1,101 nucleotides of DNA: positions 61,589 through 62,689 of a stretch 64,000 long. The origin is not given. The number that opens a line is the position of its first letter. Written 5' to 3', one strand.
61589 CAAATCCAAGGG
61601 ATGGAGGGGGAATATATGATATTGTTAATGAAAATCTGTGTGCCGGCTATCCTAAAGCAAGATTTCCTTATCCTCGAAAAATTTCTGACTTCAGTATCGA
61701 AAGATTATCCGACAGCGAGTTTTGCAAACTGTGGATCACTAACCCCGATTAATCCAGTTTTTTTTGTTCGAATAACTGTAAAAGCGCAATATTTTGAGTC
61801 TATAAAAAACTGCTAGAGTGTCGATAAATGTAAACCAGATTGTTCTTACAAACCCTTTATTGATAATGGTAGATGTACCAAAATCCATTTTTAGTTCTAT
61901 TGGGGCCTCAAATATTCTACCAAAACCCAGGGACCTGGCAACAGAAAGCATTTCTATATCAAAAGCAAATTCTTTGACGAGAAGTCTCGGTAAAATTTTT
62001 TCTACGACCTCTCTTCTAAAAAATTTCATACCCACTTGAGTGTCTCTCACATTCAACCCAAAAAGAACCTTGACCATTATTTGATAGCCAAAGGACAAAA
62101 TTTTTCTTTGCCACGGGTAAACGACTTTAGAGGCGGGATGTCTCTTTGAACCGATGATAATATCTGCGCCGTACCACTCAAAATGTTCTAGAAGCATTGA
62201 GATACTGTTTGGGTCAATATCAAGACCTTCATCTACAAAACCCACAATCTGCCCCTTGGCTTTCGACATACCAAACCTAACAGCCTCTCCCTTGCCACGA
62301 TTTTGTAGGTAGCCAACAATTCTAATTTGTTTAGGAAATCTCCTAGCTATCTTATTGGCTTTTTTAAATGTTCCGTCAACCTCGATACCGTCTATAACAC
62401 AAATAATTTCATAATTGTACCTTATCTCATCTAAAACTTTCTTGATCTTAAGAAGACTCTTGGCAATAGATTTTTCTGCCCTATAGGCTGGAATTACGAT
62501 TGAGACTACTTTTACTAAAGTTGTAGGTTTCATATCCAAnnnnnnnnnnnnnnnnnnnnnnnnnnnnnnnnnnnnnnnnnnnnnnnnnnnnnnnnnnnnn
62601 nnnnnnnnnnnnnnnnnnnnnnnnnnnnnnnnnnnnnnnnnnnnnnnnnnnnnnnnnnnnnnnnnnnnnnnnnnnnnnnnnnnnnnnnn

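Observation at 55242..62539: Dpm1/GtrB-like GT2 genes paired with PMT/ArnT-like GT-C genes: lipid-linked monosaccharide donor system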

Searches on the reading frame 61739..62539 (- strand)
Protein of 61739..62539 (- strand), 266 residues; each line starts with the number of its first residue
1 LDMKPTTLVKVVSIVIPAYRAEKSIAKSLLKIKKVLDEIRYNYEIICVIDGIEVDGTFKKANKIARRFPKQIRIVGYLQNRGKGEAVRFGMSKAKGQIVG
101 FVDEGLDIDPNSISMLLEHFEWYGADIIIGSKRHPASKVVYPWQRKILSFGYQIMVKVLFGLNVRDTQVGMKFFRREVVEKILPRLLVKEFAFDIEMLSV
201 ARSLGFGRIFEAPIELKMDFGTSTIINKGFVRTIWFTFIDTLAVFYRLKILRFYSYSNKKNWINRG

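Call 4: search_protein_families(library=pfam, proteins=[window:61739-62539:-], max_evalue=0.01)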
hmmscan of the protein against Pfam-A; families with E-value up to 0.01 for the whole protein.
window:61739-62539:- (266 aa): 2 families
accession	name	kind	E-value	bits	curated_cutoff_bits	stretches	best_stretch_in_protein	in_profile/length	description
PF00535.33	Glycos_transf_2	-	1e-23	84.6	23.3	1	13-182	1-167/168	Glycosyl transferase family 2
PF13641.12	Glyco_tranf_2_3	-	2e-07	31.7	27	1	12-208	3-201/230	Glycosyltransferase like family 2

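Call 5: search_protein_families(library=ncbifam, proteins=[window:61739-62539:-], max_evalue=0.01)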
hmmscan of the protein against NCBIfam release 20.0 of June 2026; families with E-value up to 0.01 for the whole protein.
window:61739-62539:- (266 aa): 18 families
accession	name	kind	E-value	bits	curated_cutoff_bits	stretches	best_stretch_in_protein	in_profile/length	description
NF047588.1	GlcsyltransPgfSStrep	equivalog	5.9e-13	48.7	500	1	12-183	3-168/308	glycosyltransferase PgfS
NF007986.1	PRK10714.1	equivalog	2.3e-11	43.3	529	1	9-183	5-173/316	undecaprenyl-phosphate 4-deoxy-4-formamido-L-arabinose transferase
TIGR03937.1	PgaC_IcaA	equivalog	2.9e-11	43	422.3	1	6-121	41-151/407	poly-beta-1,6-N-acetyl-D-glucosamine synthase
NF010496.0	PRK13915.1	equivalog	1.3e-10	40.9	262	1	10-117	31-139/307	glucosyl-3-phosphoglycerate synthase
NF041875.1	EPS_EpsD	equivalog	1.5e-08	34.5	370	1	12-144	1-129/325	exopolysaccharide biosynthesis glycosyltransferase EpsD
NF007482.0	PRK10073.1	equivalog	7.8e-08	31.7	423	1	10-118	6-108/334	glycosyltransferase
TIGR04182.1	glyco_TIGR04182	equivalog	1.2e-07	31.5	325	1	12-197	2-170/293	S-layer glycoprotein N-glycosyltransferase AglJ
NF058614.1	PPMAGASynPpgS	equivalog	5.4e-07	29.2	370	1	12-216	2-196/226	polyprenyl-phospho-N-acetylgalactosaminyl synthase PpgS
NF047683.1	TeichurnBiosyTuaG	equivalog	5.8e-07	29.4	400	1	10-104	6-95/252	teichuronic acid biosynthesis protein TuaG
NF038302.1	EPS_HpsE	equivalog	1.4e-06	27.5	300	1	12-108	3-99/307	hormogonium polysaccharide biosynthesis glycosyltransferase HpsE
NF041391.1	DPhHxTase_Halo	equivalog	3.4e-06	26.2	375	1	18-182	3-153/213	dolichyl-phosphate hexose transferase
TIGR03965.1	mycofact_glyco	equivalog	1.2e-05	24.4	280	1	9-121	73-180/467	mycofactocin biosynthesis glycosyltransferase MftF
TIGR04283.1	glyco_like_mftF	equivalog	1.3e-05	24.9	182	1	12-102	1-79/221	TIGR04283 family arsenosugar biosynthesis glycosyltransferase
NF038299.1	EPS_HpsN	equivalog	3.6e-05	22.9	425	1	11-116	2-102/317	hormogonium polysaccharide biosynthesis glycosyltransferase HpsN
NF053739.1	GlytfEpsEBac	equivalog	4.5e-05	22.6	450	1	12-108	3-94/265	glycosyltransferase EpsE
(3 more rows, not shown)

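Call 16: search_solved_structures(query=window:61739-62539:-, max_evalue=0.01)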
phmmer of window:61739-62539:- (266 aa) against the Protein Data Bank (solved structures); distinct sequences matched with E-value up to 0.01: 15.
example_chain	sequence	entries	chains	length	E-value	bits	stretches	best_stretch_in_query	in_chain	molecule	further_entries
5mlz_A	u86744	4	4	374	1e-13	54.8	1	12-183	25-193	Dolichol monophosphate mannose synthase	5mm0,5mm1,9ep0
5eke_A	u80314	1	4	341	3.2e-10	43.3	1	12-143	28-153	Uncharacterized glycosyltransferase sll0501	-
5ekp_C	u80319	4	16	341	3.2e-10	43.3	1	12-143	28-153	Uncharacterized glycosyltransferase sll0501 | Glycosyltransferase sll0501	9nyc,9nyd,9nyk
9nye_A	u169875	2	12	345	3.3e-10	43.3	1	12-143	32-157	Glycosyltransferase sll0501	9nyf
2z87_A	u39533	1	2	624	2.2e-06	30.7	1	9-121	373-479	Chondroitin synthase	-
2z86_A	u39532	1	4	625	2.2e-06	30.7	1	9-121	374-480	Chondroitin synthase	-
9hwj_A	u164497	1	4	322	2.3e-06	30.7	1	9-183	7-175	Undecaprenyl-phosphate 4-deoxy-4-formamido-L-arabinose transferase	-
9bhc_C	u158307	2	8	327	6.2e-05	26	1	8-183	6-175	Undecaprenyl-phosphate 4-deoxy-4-formamido-L-arabinose transferase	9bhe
8vxh_A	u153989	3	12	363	7.1e-05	25.8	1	8-183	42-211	Undecaprenyl-phosphate 4-deoxy-4-formamido-L-arabinose transferase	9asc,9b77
3bcv_A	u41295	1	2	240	0.0003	23.7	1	7-133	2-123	Putative glycosyltransferase protein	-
9omj_A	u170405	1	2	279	0.00032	23.7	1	12-130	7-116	Glycosyltransferase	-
9omm_A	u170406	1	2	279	0.00033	23.6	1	12-130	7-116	Glycosyltransferase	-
9omh_A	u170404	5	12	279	0.00033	23.6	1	12-130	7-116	Glycosyltransferase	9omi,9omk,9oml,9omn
6p61_A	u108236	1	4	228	0.0008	22.4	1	11-117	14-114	Glycosyltransferase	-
5hea_A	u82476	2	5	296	0.006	19.5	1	11-110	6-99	Putative glycosyltransferase (GalT1)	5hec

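Call 58: search_solved_structures(query=A3, max_evalue=0.001, show_alignments=4)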
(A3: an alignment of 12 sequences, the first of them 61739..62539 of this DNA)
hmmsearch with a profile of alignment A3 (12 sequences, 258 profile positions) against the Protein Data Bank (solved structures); distinct sequences matched with E-value up to 0.001: 47.
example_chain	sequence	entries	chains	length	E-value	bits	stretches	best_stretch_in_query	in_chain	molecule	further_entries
5mlz_A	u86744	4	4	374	2.5e-28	102.5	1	5-228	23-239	Dolichol monophosphate mannose synthase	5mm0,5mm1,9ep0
5ekp_C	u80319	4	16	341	1.6e-22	83.4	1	6-174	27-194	Uncharacterized glycosyltransferase sll0501 | Glycosyltransferase sll0501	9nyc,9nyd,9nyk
5eke_A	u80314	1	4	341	1.6e-22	83.4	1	6-174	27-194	Uncharacterized glycosyltransferase sll0501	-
9nye_A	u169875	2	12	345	1.7e-22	83.4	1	6-174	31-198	Glycosyltransferase sll0501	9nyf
9hwj_A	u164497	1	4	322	7e-19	71.5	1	4-181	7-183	Undecaprenyl-phosphate 4-deoxy-4-formamido-L-arabinose transferase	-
9bhc_C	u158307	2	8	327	1e-18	71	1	5-178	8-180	Undecaprenyl-phosphate 4-deoxy-4-formamido-L-arabinose transferase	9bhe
8vxh_A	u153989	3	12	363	1.4e-18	70.6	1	5-178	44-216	Undecaprenyl-phosphate 4-deoxy-4-formamido-L-arabinose transferase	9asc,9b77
6p61_A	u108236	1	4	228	4.7e-18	68.8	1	1-113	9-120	Glycosyltransferase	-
2z87_A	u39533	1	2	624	9.9e-17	64.5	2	3-112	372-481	Chondroitin synthase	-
2z86_A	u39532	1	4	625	9.9e-17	64.5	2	3-112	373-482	Chondroitin synthase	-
5tze_C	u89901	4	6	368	2.3e-14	56.7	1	6-117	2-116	Glycosyl transferase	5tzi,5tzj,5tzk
5tz8_A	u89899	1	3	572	3.5e-14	56.1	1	6-117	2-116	Glycosyl transferase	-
8vh7_A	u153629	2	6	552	8e-14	54.9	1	4-108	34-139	Heparosan synthase B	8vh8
8viw_A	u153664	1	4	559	8.3e-14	54.9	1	4-108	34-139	Heparosan synthase B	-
3bcv_A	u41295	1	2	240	3.7e-13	52.8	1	3-121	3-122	Putative glycosyltransferase protein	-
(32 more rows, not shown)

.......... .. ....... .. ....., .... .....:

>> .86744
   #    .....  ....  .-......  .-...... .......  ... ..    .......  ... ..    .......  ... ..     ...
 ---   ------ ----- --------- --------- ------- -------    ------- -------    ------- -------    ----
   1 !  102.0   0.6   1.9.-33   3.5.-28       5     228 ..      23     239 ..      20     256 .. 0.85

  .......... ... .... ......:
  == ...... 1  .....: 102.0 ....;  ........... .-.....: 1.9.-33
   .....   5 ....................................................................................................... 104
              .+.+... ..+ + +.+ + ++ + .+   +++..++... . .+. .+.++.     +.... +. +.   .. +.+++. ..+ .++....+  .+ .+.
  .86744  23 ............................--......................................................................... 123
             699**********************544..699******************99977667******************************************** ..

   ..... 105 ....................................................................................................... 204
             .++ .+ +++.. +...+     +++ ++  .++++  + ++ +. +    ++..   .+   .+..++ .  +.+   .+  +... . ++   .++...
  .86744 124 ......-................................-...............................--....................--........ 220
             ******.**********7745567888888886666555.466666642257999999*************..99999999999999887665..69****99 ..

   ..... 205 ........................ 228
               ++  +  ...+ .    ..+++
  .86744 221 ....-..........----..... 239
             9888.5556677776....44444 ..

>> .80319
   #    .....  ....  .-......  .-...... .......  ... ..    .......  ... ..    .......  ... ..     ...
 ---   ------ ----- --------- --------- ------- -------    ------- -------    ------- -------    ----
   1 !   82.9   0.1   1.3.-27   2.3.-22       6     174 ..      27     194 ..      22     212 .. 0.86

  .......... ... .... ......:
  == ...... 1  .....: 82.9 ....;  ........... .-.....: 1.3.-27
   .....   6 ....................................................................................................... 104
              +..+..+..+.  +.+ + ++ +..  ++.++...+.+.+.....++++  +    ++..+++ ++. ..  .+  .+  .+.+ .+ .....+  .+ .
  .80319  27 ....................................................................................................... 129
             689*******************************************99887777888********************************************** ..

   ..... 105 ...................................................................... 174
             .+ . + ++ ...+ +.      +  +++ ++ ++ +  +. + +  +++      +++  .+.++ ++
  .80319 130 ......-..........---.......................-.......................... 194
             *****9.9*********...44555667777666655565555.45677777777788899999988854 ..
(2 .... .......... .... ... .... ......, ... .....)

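Call 84: find_related_loci(query=A5, collection=genome_contigs, flank=8000)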
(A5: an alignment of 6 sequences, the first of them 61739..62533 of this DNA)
Query A5 (264 aa) in genome_contigs; peptide patterns used: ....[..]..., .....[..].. (x = any residue, [..] = any of these).
191 stretches matched a pattern; 159 encode a relative of the query (tblastn E <= 1e-3); the best 80 are kept; 80 distinct loci.
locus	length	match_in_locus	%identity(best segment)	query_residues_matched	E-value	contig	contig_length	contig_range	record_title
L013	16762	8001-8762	70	8-262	3e-122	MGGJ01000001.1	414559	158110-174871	MAG: Candidatus Woesebacteria bacterium RIFCSPHIGHO2_01_FULL_39_32 rifcsphigho2_01_scaffold_107, whole genome shotgun se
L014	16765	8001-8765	68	8-262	6e-121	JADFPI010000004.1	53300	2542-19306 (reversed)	MAG: Patescibacteria group bacterium isolate B72T1L10 B72T1L10_NODE492, whole genome shotgun sequence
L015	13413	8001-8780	69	1-260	5e-120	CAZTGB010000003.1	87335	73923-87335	MAG TPA_asm: uncultured Gammaproteobacteria bacterium isolate SRP090828_co3_120 genome assembly, contig: NODE_14_length_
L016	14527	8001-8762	69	10-262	1e-119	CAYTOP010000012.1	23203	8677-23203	MAG TPA_asm: uncultured Gammaproteobacteria bacterium isolate SRP050083_co1_427 genome assembly, contig: NODE_842_length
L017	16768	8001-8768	67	7-262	6e-119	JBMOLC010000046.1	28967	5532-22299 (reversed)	MAG: Patescibacteria group bacterium isolate Betzabe_MAG014 MAG014_46, whole genome shotgun sequence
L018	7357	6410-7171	68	10-262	6e-119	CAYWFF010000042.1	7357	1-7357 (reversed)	MAG TPA_asm: uncultured Gammaproteobacteria bacterium isolate SRP193661_co1_213 genome assembly, contig: NODE_10043_leng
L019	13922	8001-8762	67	8-260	1e-117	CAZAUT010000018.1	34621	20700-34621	MAG TPA_asm: uncultured Gammaproteobacteria bacterium isolate SRP319275_co4_74 genome assembly, contig: NODE_675_length_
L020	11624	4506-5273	67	8-262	1e-116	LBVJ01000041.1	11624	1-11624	MAG: Candidatus Woesebacteria bacterium GW2011_GWA1_38_8 UT06_C0041, whole genome shotgun sequence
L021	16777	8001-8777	65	2-262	6e-116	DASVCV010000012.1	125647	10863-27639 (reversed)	MAG TPA_asm: Patescibacteria group bacterium isolate SMAG_U2016 k141_385947, whole genome shotgun sequence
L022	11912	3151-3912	66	10-262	8e-115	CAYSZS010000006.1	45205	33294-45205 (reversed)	MAG TPA_asm: uncultured Gammaproteobacteria bacterium isolate SRP050083_co1_18 genome assembly, contig: NODE_230_length_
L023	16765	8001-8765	63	1-260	2e-114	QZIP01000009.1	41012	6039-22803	MAG: Candidatus Parcubacteria bacterium isolate SURF_62 Ga0104751_1001381, whole genome shotgun sequence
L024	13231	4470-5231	64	8-262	2e-112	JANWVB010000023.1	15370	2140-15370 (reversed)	MAG: Patescibacteria group bacterium isolate SKYG105 NODE_23_length_15370_cov_3.175571, whole genome shotgun sequence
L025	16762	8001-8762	62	7-260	2e-111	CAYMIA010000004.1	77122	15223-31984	MAG TPA_asm: uncultured Gammaproteobacteria bacterium isolate SRP200132_co1_145 genome assembly, contig: NODE_415_length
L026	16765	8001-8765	66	8-262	3e-111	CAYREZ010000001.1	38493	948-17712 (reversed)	MAG TPA_asm: uncultured Gammaproteobacteria bacterium isolate SRP050083_co1_461 genome assembly, contig: NODE_327_length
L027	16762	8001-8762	63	8-262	2e-110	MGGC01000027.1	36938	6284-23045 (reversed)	MAG: Candidatus Woesebacteria bacterium RIFCSPHIGHO2_01_FULL_38_10 rifcsphigho2_01_scaffold_3491, whole genome shotgun s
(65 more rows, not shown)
